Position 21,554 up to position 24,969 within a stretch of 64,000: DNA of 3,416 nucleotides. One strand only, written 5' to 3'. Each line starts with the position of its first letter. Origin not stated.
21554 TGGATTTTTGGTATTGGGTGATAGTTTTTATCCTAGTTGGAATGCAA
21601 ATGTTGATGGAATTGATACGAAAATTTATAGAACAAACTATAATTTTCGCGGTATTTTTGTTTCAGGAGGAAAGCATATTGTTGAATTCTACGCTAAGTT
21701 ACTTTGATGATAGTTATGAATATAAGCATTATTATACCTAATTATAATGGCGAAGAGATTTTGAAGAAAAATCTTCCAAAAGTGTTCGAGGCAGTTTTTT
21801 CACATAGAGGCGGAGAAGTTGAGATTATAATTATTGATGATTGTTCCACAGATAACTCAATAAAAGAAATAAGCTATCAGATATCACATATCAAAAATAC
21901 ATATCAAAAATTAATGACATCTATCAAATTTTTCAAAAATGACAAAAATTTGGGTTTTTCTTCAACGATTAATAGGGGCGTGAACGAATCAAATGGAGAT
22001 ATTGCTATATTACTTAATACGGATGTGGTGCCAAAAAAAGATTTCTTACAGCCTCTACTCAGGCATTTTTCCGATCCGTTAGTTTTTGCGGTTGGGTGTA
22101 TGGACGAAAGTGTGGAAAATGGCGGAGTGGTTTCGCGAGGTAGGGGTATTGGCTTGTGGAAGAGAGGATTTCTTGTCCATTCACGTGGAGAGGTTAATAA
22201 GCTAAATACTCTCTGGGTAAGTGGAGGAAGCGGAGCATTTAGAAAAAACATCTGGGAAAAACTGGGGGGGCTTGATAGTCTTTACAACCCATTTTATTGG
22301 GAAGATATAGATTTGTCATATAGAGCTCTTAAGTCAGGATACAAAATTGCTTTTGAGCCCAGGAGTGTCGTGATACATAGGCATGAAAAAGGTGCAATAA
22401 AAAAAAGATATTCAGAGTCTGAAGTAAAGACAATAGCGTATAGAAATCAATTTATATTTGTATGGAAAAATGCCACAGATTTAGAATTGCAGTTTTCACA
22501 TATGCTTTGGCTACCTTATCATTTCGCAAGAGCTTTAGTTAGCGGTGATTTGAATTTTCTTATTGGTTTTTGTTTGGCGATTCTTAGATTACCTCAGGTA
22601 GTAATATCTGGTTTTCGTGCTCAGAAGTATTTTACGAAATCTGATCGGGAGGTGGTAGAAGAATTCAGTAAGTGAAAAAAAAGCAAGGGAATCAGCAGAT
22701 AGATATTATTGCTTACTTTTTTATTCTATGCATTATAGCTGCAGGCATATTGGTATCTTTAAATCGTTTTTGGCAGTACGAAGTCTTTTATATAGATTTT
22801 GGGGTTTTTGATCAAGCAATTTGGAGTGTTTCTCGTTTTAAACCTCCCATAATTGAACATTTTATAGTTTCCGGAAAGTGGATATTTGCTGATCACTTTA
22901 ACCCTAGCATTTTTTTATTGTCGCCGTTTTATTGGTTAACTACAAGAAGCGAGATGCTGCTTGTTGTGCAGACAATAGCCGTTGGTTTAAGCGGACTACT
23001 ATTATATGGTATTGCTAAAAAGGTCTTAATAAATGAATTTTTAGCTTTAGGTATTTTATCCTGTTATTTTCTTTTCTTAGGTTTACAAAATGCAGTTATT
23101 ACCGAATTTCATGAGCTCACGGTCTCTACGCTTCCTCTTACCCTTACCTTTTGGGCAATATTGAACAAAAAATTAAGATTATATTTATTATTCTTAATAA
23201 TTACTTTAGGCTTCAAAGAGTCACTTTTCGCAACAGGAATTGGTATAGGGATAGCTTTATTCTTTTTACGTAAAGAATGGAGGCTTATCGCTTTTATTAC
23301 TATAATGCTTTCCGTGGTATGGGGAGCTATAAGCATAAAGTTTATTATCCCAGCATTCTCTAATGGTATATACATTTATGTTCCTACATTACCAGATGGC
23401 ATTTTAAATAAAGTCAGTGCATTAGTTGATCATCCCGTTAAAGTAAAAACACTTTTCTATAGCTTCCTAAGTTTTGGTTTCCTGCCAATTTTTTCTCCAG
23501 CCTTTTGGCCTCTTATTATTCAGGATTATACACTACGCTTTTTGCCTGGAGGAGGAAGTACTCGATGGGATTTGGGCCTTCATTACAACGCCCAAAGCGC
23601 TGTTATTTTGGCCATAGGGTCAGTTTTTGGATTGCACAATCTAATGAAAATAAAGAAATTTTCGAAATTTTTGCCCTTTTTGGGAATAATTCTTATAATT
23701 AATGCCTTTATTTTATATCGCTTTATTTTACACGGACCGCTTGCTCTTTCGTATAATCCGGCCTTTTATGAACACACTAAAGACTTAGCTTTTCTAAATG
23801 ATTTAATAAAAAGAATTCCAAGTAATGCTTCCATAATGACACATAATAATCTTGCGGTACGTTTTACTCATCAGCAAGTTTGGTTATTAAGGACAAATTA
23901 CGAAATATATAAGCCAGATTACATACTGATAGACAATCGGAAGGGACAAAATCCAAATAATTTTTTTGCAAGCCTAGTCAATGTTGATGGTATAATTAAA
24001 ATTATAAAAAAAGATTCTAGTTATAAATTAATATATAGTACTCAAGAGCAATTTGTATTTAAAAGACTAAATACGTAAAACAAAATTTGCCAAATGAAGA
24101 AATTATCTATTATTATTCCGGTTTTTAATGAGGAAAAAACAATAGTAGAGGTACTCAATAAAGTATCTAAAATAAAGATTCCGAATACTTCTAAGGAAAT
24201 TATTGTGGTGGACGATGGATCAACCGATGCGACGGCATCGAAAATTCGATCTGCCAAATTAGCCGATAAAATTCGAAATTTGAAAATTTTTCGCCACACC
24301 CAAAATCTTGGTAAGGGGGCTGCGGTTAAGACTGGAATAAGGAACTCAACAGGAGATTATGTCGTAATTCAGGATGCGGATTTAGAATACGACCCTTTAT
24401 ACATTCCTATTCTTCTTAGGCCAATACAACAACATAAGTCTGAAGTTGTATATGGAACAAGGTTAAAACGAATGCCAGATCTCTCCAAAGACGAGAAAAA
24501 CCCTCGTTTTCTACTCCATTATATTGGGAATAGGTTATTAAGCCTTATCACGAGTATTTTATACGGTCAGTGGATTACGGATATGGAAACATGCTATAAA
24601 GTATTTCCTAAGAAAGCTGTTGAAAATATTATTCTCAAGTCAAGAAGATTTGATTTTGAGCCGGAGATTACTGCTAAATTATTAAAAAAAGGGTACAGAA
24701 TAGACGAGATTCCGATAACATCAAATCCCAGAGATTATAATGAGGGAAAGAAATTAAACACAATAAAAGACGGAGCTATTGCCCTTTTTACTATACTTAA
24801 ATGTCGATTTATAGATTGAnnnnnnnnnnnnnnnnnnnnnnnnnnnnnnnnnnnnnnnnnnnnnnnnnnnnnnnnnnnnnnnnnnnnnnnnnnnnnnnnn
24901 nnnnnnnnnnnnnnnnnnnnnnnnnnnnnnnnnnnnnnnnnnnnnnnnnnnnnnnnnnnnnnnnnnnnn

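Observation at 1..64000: Hyper-expanded surface-glycosylation supercluster: 24 GT-C-like polytopic membrane genes from six families in one 64-kb window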

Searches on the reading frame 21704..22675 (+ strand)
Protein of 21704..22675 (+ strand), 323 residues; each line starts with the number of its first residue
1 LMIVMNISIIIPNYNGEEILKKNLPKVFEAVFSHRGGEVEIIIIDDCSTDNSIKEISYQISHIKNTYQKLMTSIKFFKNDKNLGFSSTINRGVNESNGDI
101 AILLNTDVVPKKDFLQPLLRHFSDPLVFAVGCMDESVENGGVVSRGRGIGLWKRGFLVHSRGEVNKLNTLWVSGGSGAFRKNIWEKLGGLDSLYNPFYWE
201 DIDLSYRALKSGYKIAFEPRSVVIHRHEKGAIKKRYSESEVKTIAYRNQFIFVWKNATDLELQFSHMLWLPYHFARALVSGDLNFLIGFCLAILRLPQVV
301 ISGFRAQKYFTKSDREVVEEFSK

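Call 5: search_protein_families(library=pfam, proteins=[window:21704-22675:+], max_evalue=0.01)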
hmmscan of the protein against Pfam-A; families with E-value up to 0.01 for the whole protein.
window:21704-22675:+ (323 aa): 5 families
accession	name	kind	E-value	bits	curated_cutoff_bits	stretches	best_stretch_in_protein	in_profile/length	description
PF00535.33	Glycos_transf_2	-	3.8e-22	79.5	23.3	1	8-183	1-163/168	Glycosyl transferase family 2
PF13641.12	Glyco_tranf_2_3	-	6.7e-15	56.2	27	1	7-228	3-214/230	Glycosyltransferase like family 2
PF13632.12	Glyco_trans_2_3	-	2.1e-05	24.9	27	1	102-227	3-124/198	Glycosyl transferase family group 2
PF10111.15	Glyco_tranf_2_2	-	5.5e-05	23.2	27.3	1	8-118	1-102/276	Glycosyltransferase like family 2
PF13506.12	Glyco_transf_21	-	0.0012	18.7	21.7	1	89-226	22-155/174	Glycosyl transferase family 21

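Call 33: search_protein_families(library=ncbifam, proteins=[window:21704-22675:+], max_evalue=0.00001)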
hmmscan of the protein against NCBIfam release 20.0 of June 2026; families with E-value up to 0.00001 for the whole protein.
window:21704-22675:+ (323 aa): 14 families
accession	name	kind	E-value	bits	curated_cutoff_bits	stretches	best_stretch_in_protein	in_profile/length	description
TIGR03965.1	mycofact_glyco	equivalog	1.2e-17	63.9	280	1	6-228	75-283/467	mycofactocin biosynthesis glycosyltransferase MftF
NF041875.1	EPS_EpsD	equivalog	2.7e-17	63.2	370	1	7-235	1-216/325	exopolysaccharide biosynthesis glycosyltransferase EpsD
TIGR03937.1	PgaC_IcaA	equivalog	6.8e-16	58.2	422.3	1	6-223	46-248/407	poly-beta-1,6-N-acetyl-D-glucosamine synthase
NF038299.1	EPS_HpsN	equivalog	1.4e-12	47.3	425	1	6-124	2-108/317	hormogonium polysaccharide biosynthesis glycosyltransferase HpsN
NF007482.0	PRK10073.1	equivalog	1.9e-10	40.2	423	1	5-108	6-96/334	glycosyltransferase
NF047588.1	GlcsyltransPgfSStrep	equivalog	1e-09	38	500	1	5-123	1-111/308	glycosyltransferase PgfS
NF038302.1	EPS_HpsE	equivalog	3.9e-09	35.9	300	1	5-116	1-105/307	hormogonium polysaccharide biosynthesis glycosyltransferase HpsE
NF053739.1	GlytfEpsEBac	equivalog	7.4e-09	35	450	1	7-101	3-86/265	glycosyltransferase EpsE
TIGR04283.1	glyco_like_mftF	equivalog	1.3e-08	34.7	182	1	7-223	1-183/221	TIGR04283 family arsenosugar biosynthesis glycosyltransferase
NF047683.1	TeichurnBiosyTuaG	equivalog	1.8e-08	34.3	400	1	6-120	7-109/252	teichuronic acid biosynthesis protein TuaG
NF007986.1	PRK10714.1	equivalog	1.8e-08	33.8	529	1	4-109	5-102/316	undecaprenyl-phosphate 4-deoxy-4-formamido-L-arabinose transferase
TIGR03111.1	glyc2_xrt_Gpos1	hypoth_equivalog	4.9e-08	32.2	363.95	1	6-124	50-159/439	TIGR03111 family XrtG-associated glycosyltransferase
NF041394.1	GtaseAglG_Halo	equivalog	6.1e-07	29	440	1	5-132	1-117/304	glucosyl-dolichyl phosphate glucuronosyltransferase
NF050050.1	ProtGlycPglI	equivalog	7e-06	25.6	500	1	6-124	3-110/306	GalNAc(5)-diNAcBac-PP-undecaprenol beta-1,3-glucosyltransferase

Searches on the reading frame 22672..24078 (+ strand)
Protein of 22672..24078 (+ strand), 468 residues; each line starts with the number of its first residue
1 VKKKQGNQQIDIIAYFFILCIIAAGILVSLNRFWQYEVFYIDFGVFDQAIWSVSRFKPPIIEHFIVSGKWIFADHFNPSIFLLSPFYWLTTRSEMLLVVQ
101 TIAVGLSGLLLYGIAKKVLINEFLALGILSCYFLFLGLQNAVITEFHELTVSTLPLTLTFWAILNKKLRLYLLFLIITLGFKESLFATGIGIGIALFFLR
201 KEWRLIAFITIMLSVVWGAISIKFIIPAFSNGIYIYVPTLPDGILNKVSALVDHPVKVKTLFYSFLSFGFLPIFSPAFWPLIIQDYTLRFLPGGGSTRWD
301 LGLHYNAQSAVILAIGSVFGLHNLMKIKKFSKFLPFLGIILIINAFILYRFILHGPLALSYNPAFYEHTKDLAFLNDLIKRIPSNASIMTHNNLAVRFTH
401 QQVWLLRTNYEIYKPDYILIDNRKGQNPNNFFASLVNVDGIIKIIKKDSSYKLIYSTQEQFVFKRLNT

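Call 5: search_protein_families(library=pfam, proteins=[window:22672-24078:+], max_evalue=0.01)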
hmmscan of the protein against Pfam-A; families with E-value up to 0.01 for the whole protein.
window:22672-24078:+ (468 aa): 1 family
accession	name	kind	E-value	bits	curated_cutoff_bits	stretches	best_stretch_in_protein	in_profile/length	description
PF09852.15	DUF2079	-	1e-43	150.6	28.2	1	42-423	11-424/459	Predicted membrane protein (DUF2079)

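Call 11: find_encoding_contigs(protein=window:22672-24078:+, flank=10000, max_places=6)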
Protein window:22672-24078:+ (468 aa): 1 contig read that carries it; 1 place shown.
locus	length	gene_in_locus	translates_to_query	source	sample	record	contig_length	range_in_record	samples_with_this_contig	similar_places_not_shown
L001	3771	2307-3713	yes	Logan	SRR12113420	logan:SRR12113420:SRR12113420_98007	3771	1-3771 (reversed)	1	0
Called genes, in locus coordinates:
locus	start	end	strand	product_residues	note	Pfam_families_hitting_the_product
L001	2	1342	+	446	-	?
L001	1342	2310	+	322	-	PF00535:Glycos_transf_2, PF13641:Glyco_tranf_2_3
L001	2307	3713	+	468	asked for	PF09852:DUF2079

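Call 47: find_related_loci(query=window:22672-24078:+, collection=metagenome_contigs, flank=10000)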
Query window:22672-24078:+ (468 aa) in metagenome_contigs; peptide patterns used: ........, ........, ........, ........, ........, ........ (x = any residue, [..] = any of these).
240 stretches matched a pattern; 3 encode a relative of the query (tblastn E <= 1e-3); 3 distinct loci.
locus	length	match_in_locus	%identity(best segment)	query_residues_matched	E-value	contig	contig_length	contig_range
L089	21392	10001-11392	77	4-467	0e+0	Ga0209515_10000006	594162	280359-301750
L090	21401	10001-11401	72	1-468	0e+0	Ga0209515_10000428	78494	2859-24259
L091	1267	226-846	79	1-207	3e-102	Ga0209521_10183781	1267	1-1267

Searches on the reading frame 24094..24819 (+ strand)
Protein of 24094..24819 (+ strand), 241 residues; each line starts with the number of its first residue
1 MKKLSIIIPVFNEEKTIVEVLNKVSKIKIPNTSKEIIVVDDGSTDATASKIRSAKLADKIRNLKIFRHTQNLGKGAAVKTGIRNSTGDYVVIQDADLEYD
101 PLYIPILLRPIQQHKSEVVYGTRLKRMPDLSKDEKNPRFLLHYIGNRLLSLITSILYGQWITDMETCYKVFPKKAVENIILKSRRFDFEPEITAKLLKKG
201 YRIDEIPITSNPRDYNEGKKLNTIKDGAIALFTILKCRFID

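Call 5: search_protein_families(library=pfam, proteins=[window:24094-24819:+], max_evalue=0.01)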
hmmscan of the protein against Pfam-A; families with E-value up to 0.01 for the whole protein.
window:24094-24819:+ (241 aa): 4 families
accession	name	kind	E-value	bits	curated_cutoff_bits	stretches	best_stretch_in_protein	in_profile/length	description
PF00535.33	Glycos_transf_2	-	1e-35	123.6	23.3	1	5-178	1-166/168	Glycosyl transferase family 2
PF13641.12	Glyco_tranf_2_3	-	1.6e-09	38.6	27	1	4-120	3-120/230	Glycosyltransferase like family 2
PF10111.15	Glyco_tranf_2_2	-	1.4e-07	31.8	27.3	1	5-96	1-91/276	Glycosyltransferase like family 2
PF13704.12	Glyco_tranf_2_4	-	0.0095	16.8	27.5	0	33-96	19-81/98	Glycosyl transferase family 2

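Call 33: search_protein_families(library=ncbifam, proteins=[window:24094-24819:+], max_evalue=0.00001)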
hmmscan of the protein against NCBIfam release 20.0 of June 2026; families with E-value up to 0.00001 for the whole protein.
window:24094-24819:+ (241 aa): 22 families
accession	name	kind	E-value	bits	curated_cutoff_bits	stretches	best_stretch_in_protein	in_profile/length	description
TIGR04182.1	glyco_TIGR04182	equivalog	2.7e-32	112.3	325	1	4-236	2-216/293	S-layer glycoprotein N-glycosyltransferase AglJ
NF047588.1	GlcsyltransPgfSStrep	equivalog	3.4e-19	69.2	500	1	3-180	2-168/308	glycosyltransferase PgfS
NF058614.1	PPMAGASynPpgS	equivalog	7e-19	68.1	370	1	6-226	4-212/226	polyprenyl-phospho-N-acetylgalactosaminyl synthase PpgS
TIGR03937.1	PgaC_IcaA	equivalog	1.1e-18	67.4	422.3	1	2-113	45-152/407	poly-beta-1,6-N-acetyl-D-glucosamine synthase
NF041875.1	EPS_EpsD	equivalog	2.7e-18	66.5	370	1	4-123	1-116/325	exopolysaccharide biosynthesis glycosyltransferase EpsD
NF007986.1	PRK10714.1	equivalog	1.1e-17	64.1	529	1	1-219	5-209/316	undecaprenyl-phosphate 4-deoxy-4-formamido-L-arabinose transferase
NF010496.0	PRK13915.1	equivalog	2.4e-16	59.7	262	1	2-114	31-145/307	glucosyl-3-phosphoglycerate synthase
NF007482.0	PRK10073.1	equivalog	2.2e-15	56.5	423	1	2-109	6-108/334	glycosyltransferase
NF041391.1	DPhHxTase_Halo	equivalog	7.1e-15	54.6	375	1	10-236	3-207/213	dolichyl-phosphate hexose transferase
TIGR04283.1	glyco_like_mftF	equivalog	7.4e-14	51.9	182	1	4-111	1-97/221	TIGR04283 family arsenosugar biosynthesis glycosyltransferase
TIGR03965.1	mycofact_glyco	equivalog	4.6e-13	48.8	280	1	3-115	75-183/467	mycofactocin biosynthesis glycosyltransferase MftF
NF041865.1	EpsU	equivalog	6.6e-11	41.8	700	1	2-101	39-137/394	exopolysaccharide biosynthesis GT2 family glycosyltransferase EpsU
TIGR03111.1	glyc2_xrt_Gpos1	hypoth_equivalog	2.2e-10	40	363.95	1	3-99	50-144/439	TIGR03111 family XrtG-associated glycosyltransferase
NF047683.1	TeichurnBiosyTuaG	equivalog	2.4e-10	40.5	400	1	3-100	7-100/252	teichuronic acid biosynthesis protein TuaG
NF038302.1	EPS_HpsE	equivalog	2.4e-09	36.6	300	1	3-125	2-125/307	hormogonium polysaccharide biosynthesis glycosyltransferase HpsE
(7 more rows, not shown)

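Call 82: search_solved_structures(query=window:24094-24819:+, max_evalue=0.001)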
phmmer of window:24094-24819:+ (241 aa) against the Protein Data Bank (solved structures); distinct sequences matched with E-value up to 0.001: 29.
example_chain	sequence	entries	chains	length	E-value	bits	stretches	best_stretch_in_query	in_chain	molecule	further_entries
5mlz_A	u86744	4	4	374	1.5e-15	60.6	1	3-219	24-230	Dolichol monophosphate mannose synthase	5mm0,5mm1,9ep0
9hwj_A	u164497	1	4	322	1e-13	54.6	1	1-217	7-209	Undecaprenyl-phosphate 4-deoxy-4-formamido-L-arabinose transferase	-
9bhc_C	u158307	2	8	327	1.5e-13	54.1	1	1-218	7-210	Undecaprenyl-phosphate 4-deoxy-4-formamido-L-arabinose transferase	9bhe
8vxh_A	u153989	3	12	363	2e-13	53.7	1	1-218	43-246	Undecaprenyl-phosphate 4-deoxy-4-formamido-L-arabinose transferase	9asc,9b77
6yv7_B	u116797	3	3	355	1.6e-11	47.4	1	3-97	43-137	Glycosyl transferase, family 2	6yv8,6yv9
6yv7_A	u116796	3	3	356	1.7e-11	47.4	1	3-97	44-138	Glycosyl transferase, family 2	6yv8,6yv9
5tze_C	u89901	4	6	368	2.4e-11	46.9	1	3-119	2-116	Glycosyl transferase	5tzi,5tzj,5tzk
5eke_A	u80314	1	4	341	4.8e-11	45.9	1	3-129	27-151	Uncharacterized glycosyltransferase sll0501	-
5ekp_C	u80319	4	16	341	4.8e-11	45.9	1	3-129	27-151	Uncharacterized glycosyltransferase sll0501 | Glycosyltransferase sll0501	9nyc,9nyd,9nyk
9nye_A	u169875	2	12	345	5e-11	45.8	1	3-129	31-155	Glycosyltransferase sll0501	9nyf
5tz8_A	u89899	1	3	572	5.1e-11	45.8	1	3-119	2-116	Glycosyl transferase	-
2z87_A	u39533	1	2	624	1.9e-10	43.9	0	4-113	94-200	Chondroitin synthase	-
2z86_A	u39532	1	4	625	1.9e-10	43.9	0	4-113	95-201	Chondroitin synthase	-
6p61_A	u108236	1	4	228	1.6e-09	40.9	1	4-109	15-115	Glycosyltransferase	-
7pdo_A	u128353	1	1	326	1.9e-09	40.7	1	3-113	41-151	Glucosyl-3-phosphoglycerate synthase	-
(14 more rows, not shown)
